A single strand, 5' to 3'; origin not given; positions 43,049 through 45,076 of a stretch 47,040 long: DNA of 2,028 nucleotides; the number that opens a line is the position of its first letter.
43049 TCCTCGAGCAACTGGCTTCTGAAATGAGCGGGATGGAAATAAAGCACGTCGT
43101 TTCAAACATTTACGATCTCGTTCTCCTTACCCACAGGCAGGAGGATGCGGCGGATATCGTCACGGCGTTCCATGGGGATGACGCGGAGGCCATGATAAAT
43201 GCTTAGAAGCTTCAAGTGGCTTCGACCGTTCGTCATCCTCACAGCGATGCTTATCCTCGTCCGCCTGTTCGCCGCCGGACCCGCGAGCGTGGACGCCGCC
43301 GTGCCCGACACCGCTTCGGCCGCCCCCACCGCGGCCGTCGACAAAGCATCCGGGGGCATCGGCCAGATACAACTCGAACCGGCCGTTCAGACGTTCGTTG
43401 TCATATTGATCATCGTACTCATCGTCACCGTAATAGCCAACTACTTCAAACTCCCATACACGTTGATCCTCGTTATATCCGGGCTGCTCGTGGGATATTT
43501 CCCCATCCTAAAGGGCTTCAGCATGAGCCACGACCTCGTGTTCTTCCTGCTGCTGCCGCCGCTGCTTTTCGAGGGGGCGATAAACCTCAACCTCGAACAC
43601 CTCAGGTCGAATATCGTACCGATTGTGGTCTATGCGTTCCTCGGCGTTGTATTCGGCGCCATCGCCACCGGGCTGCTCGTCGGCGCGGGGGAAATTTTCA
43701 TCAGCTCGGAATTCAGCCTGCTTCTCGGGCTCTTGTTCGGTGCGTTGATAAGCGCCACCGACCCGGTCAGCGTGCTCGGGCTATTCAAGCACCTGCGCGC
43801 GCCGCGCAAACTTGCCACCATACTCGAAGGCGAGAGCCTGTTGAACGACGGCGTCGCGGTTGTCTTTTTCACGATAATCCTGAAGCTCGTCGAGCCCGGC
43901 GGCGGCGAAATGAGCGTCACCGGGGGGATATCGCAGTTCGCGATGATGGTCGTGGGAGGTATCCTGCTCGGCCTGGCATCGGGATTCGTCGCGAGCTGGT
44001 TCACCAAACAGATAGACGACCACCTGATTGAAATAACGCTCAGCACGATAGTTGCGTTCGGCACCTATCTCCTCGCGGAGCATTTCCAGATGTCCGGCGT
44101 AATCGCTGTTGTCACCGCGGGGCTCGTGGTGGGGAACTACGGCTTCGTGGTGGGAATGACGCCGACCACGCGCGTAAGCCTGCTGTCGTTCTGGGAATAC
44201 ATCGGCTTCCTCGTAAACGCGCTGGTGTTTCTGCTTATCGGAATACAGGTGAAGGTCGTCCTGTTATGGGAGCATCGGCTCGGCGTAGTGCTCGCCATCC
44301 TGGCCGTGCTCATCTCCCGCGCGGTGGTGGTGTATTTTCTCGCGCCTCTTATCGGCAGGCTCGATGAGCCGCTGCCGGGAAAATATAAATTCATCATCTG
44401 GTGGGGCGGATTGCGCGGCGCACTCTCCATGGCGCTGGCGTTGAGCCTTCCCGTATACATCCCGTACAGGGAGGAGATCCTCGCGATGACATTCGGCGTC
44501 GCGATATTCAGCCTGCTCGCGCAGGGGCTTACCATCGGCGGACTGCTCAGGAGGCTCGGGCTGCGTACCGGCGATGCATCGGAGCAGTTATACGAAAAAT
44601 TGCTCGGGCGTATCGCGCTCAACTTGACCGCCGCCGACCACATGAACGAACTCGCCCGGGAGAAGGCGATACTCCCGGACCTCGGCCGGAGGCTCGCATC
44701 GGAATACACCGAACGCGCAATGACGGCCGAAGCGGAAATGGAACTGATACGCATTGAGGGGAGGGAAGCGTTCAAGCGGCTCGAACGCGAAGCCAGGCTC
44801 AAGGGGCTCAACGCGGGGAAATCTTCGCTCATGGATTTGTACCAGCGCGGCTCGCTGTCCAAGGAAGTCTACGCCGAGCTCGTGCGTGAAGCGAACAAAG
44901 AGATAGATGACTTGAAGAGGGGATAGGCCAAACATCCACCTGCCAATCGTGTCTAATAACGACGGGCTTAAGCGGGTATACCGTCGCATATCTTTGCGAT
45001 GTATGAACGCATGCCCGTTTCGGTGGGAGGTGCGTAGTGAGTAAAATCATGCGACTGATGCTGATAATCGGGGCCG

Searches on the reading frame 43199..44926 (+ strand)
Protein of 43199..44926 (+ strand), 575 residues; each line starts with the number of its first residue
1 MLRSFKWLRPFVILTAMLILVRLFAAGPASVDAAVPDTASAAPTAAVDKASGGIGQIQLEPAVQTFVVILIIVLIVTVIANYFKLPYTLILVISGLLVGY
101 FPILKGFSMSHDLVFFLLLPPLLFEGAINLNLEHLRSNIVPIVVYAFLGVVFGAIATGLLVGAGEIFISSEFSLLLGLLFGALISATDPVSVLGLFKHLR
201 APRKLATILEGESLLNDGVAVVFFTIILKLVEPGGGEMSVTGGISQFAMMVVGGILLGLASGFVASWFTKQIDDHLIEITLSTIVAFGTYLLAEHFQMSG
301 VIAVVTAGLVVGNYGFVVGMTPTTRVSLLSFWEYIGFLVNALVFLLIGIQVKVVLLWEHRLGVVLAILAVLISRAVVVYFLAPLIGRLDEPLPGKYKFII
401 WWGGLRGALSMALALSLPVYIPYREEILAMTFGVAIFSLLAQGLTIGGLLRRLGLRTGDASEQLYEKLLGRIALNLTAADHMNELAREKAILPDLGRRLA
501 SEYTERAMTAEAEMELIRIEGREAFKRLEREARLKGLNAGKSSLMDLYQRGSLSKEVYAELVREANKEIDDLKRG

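Call 49: search_protein_families(library=pfam, proteins=[window:43199-44926:+], max_evalue=0.00001)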
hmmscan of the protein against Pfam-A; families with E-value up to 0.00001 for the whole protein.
window:43199-44926:+ (575 aa): 1 family
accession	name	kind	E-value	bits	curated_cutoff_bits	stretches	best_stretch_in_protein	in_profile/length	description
PF00999.27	Na_H_Exchanger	-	9.2e-72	242.4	26.2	1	71-451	2-374/375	Sodium/hydrogen exchanger, transmembrane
